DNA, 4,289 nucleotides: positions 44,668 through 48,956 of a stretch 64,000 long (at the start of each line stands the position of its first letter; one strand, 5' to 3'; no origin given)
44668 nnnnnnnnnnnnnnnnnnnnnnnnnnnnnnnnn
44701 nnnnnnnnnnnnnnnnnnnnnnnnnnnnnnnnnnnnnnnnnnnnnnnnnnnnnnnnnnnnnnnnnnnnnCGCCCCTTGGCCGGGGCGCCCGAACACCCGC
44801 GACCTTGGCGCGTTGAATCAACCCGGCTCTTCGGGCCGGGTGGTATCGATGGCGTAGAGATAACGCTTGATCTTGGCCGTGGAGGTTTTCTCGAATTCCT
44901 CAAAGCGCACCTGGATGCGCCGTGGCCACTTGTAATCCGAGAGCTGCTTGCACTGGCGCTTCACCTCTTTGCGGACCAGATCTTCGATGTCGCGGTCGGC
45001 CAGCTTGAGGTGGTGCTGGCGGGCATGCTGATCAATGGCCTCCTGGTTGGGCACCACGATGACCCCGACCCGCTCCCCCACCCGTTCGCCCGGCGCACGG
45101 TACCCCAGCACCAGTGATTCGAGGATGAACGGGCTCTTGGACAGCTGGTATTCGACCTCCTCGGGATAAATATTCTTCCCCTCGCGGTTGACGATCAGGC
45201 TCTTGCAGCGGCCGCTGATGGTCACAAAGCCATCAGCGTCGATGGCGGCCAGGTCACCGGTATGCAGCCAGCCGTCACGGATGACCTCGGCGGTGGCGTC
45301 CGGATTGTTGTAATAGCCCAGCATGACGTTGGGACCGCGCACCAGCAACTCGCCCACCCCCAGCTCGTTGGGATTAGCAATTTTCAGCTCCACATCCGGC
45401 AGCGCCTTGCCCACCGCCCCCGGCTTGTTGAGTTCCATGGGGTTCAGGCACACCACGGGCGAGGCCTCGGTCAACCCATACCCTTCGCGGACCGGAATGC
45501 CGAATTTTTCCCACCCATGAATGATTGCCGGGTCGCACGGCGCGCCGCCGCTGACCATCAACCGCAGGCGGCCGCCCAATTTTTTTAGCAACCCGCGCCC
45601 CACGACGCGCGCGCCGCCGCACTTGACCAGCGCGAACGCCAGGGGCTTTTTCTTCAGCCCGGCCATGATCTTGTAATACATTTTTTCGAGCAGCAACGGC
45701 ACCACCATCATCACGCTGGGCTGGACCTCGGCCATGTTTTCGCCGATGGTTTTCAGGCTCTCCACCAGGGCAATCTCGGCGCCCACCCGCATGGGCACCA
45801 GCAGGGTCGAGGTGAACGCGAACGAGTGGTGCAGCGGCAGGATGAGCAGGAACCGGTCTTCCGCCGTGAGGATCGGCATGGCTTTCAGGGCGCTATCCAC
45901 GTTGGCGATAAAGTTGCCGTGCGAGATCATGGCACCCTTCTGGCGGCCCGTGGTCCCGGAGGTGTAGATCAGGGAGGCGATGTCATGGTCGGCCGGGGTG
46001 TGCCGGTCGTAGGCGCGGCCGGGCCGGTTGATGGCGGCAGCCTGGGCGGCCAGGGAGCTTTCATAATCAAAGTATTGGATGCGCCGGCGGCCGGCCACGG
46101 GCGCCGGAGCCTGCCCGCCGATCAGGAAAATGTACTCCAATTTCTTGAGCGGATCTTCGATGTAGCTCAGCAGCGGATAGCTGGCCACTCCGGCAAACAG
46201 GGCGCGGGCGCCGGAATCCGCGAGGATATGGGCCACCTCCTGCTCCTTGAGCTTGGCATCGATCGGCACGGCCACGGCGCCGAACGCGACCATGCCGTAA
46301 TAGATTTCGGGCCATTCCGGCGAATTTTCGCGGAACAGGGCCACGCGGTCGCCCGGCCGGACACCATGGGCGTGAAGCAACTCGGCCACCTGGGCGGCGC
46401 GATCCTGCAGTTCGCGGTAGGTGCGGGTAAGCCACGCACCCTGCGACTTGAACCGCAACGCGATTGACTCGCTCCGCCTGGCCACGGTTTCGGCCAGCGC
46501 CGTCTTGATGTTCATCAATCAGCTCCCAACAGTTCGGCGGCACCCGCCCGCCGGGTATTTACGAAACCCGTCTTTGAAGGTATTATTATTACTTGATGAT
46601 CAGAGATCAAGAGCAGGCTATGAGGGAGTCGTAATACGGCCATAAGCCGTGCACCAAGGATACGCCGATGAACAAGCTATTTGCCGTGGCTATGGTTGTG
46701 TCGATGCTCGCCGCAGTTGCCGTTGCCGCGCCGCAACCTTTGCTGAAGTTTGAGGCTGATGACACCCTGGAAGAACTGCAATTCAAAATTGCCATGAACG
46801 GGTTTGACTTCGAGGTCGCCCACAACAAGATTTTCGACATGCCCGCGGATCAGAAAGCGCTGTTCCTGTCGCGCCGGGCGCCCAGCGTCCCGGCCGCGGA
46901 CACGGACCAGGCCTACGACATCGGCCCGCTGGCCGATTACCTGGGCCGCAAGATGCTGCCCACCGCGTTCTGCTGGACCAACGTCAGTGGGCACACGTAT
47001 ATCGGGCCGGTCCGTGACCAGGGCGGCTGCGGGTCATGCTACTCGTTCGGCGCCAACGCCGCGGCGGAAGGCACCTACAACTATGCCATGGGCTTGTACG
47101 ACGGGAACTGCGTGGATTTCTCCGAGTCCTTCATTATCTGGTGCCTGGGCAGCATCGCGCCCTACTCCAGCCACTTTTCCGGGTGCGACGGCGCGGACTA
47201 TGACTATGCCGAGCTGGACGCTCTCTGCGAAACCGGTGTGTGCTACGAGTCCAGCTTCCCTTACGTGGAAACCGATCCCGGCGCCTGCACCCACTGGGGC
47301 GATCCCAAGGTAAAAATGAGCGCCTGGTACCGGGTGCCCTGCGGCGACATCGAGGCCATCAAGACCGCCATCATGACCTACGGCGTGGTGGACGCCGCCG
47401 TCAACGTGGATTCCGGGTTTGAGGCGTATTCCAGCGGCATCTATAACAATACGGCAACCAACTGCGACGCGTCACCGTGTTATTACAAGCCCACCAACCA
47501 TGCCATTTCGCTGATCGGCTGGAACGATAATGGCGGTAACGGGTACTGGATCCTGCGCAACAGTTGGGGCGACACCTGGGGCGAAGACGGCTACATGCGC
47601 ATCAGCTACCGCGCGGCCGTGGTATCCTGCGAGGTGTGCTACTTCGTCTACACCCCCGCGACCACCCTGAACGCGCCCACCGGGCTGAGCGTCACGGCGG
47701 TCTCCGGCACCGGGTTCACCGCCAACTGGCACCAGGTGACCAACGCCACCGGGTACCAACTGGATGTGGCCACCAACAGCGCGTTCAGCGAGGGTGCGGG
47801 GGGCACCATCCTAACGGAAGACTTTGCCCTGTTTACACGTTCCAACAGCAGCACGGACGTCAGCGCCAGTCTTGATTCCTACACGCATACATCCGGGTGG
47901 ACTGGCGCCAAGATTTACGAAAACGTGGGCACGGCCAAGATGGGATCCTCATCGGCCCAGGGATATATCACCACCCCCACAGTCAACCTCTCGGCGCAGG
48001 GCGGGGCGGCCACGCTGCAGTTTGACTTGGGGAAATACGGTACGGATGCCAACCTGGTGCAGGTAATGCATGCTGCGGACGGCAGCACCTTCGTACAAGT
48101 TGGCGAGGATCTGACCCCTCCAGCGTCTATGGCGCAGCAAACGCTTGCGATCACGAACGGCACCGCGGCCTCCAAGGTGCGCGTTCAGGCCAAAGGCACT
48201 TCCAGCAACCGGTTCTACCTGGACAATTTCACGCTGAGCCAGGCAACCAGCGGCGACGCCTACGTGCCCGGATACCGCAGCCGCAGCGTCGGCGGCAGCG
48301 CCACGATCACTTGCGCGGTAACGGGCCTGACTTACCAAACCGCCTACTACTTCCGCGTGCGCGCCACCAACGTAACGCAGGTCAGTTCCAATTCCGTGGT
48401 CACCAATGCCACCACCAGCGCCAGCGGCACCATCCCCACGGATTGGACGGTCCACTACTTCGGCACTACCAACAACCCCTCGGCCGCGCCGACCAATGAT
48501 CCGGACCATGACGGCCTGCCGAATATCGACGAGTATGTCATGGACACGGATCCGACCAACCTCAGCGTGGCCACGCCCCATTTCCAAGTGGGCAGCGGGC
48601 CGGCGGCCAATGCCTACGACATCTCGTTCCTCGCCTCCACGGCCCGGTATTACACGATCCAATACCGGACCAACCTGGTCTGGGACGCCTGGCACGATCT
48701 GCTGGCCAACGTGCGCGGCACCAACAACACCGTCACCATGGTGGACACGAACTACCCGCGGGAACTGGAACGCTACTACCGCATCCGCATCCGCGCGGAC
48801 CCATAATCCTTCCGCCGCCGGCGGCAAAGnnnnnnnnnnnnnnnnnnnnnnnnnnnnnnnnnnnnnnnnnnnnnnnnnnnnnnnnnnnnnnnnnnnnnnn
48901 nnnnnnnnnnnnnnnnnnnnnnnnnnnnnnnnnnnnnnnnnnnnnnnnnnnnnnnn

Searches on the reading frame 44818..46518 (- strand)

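Call 29: search_protein_families(library=pfam, proteins=[window:44818-46518:-], max_evalue=0.001)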
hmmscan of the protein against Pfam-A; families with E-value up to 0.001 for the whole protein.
window:44818-46518:- (566 aa): 2 families
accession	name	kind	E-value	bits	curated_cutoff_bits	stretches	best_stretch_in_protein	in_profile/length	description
PF00501.34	AMP-binding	-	1.1e-83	281.7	29.9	1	9-403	2-384/384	AMP-binding enzyme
PF13193.12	AMP-binding_C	-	0.00033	21.9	24.5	1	454-549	1-76/76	AMP-binding enzyme C-terminal domain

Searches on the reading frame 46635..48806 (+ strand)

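Call 29: search_protein_families(library=pfam, proteins=[window:46635-48806:+], max_evalue=0.001)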
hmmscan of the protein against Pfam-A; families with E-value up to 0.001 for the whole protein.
window:46635-48806:+ (723 aa): 2 families
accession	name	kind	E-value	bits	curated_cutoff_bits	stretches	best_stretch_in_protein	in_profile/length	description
PF00112.29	Peptidase_C1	-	7.6e-40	137.8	20.7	1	108-334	1-212/220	Papain family cysteine protease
PF00041.27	fn3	-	7.7e-05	23.3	25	0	551-584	42-75/84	Fibronectin type III domain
